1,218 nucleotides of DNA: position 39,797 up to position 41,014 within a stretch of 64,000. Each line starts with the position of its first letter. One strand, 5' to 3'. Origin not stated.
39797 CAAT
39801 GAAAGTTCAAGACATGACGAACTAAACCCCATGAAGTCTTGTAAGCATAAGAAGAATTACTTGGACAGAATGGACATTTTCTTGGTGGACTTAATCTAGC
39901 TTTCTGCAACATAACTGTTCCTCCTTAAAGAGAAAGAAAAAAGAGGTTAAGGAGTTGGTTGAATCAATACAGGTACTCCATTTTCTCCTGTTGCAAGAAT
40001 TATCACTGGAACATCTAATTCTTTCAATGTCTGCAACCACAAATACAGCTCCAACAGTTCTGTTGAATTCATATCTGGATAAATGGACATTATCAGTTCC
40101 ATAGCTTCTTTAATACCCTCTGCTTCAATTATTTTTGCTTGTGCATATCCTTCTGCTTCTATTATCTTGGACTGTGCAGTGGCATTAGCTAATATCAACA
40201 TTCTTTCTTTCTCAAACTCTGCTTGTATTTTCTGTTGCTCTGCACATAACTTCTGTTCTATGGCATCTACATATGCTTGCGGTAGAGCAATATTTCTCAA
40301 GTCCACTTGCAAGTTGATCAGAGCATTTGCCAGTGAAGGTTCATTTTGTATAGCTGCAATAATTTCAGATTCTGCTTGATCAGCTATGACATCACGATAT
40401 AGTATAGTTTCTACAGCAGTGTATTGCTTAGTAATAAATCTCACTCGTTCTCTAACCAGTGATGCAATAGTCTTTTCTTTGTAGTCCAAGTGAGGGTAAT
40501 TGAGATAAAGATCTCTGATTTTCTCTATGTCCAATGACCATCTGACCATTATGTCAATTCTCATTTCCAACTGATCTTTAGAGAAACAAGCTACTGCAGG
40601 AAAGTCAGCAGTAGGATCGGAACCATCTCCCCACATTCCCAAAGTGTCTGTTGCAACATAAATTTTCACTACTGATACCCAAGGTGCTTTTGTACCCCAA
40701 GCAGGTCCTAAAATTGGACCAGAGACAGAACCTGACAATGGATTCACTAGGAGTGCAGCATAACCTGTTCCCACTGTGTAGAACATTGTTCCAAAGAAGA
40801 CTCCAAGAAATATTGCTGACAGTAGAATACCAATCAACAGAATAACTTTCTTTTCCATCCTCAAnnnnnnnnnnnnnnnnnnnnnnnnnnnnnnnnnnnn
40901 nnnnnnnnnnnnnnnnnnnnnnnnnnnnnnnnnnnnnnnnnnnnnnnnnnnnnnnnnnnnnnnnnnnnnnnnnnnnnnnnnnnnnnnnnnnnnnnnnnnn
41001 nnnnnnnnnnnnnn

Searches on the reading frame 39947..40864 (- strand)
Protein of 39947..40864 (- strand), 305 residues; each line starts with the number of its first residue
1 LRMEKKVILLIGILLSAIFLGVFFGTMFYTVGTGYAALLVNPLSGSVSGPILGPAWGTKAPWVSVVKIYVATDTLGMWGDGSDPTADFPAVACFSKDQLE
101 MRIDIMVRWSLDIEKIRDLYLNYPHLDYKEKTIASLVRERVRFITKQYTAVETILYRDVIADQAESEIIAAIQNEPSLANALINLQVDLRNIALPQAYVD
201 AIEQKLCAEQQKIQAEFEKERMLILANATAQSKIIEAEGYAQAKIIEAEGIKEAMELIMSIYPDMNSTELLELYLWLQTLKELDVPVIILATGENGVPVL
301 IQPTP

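Call 43: search_protein_families(library=pfam, proteins=[window:39947-40864:-], max_evalue=0.001)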
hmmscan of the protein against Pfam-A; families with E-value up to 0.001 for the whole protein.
window:39947-40864:- (305 aa): 1 family
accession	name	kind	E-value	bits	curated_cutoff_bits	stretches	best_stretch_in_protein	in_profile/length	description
PF01145.31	Band_7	-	2e-17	64.3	23.6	1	30-220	2-172/176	SPFH domain / Band 7 family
